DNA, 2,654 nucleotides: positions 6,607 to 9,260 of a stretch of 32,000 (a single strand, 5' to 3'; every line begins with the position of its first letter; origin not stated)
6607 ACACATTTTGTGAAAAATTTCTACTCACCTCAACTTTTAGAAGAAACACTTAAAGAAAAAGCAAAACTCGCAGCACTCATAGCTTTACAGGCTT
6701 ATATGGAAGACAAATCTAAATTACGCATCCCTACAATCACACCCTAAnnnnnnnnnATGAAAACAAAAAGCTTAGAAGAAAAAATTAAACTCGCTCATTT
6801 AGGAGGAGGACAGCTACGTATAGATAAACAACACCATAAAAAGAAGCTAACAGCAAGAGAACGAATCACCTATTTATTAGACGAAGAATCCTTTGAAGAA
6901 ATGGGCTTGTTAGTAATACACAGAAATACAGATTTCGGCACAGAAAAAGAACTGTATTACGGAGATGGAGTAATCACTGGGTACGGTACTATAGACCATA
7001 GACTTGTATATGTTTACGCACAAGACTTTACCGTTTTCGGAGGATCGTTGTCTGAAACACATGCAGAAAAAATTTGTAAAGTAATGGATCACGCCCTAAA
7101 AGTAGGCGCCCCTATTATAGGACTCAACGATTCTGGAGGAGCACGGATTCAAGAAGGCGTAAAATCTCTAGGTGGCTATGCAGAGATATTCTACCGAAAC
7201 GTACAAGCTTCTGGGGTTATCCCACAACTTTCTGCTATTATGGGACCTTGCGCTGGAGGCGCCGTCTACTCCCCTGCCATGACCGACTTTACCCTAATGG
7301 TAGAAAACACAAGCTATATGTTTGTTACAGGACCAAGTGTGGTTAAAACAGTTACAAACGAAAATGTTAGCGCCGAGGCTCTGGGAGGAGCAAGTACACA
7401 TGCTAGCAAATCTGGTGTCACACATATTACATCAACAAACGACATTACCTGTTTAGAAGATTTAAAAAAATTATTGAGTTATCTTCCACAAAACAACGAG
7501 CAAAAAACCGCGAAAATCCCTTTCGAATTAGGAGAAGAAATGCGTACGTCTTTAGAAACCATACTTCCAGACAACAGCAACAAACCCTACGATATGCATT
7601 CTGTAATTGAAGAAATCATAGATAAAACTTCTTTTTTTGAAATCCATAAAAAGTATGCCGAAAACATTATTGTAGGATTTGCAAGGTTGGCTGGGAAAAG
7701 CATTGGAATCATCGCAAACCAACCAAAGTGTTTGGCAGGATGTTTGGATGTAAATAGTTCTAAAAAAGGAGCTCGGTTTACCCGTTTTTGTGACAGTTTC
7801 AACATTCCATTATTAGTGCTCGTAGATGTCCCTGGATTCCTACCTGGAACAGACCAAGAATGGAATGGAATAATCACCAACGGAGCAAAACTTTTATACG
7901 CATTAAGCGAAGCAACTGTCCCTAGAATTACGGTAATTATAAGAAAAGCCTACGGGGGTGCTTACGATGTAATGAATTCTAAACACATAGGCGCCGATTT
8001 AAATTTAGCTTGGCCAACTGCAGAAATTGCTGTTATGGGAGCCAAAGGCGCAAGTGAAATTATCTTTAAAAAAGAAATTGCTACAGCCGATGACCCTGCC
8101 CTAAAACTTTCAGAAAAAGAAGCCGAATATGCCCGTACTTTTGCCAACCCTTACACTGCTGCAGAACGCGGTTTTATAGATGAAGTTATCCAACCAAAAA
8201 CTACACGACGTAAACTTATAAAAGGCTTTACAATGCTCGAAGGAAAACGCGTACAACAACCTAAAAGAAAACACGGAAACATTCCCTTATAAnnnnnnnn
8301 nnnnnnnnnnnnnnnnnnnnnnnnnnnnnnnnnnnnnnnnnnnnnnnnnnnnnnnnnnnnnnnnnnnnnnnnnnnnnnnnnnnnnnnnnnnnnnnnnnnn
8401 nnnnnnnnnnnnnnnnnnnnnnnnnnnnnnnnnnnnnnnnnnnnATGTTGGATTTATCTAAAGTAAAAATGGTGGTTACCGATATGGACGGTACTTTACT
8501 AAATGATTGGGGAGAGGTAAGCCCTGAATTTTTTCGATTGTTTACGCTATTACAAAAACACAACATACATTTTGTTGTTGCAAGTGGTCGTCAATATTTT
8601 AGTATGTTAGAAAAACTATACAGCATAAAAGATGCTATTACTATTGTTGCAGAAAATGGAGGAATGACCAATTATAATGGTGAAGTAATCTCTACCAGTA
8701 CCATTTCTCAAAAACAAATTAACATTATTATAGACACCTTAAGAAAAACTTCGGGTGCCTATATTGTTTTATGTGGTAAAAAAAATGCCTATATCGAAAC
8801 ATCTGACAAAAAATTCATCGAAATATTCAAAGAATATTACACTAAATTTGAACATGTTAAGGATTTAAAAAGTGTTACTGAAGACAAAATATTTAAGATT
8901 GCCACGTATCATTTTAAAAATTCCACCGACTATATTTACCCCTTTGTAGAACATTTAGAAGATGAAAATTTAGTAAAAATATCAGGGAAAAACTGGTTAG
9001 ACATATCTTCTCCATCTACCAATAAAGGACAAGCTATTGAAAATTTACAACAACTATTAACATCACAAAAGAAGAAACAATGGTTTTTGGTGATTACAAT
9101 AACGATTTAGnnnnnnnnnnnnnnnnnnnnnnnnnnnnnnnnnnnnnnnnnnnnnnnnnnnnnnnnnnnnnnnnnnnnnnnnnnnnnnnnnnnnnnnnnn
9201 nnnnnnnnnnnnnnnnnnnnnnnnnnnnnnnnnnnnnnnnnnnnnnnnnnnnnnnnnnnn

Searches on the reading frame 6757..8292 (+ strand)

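Call 29: search_protein_families(library=pfam, proteins=[window:6757-8292:+], max_evalue=0.00001)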
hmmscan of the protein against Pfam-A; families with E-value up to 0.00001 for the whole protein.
window:6757-8292:+ (511 aa): 2 families
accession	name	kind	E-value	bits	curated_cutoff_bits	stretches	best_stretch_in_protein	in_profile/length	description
PF01039.27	Carboxyl_trans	-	3.2e-193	643.3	22.3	1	24-509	1-493/493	Carboxyl transferase domain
PF03255.19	ACCA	-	5.1e-14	52.6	23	1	268-440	57-234/310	Acetyl co-enzyme A carboxylase carboxyltransferase-like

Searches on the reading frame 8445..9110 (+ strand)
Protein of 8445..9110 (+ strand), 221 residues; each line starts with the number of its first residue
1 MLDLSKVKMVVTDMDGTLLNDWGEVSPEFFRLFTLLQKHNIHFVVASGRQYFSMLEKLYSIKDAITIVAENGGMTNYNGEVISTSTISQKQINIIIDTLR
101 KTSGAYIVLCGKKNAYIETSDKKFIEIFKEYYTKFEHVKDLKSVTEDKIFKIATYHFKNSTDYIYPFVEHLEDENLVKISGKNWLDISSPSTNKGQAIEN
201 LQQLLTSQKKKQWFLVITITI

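Call 29: search_protein_families(library=pfam, proteins=[window:8445-9110:+], max_evalue=0.00001)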
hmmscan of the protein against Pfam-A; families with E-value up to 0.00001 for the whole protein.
window:8445-9110:+ (221 aa): 2 families
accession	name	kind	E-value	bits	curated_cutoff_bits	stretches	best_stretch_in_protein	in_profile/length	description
PF08282.18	Hydrolase_3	-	1.6e-32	113.7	20.9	1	10-210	1-204/255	haloacid dehalogenase-like hydrolase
PF05116.19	S6PP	-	9.9e-07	29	20.3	0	8-56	3-51/247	Sucrose-6F-phosphate phosphohydrolase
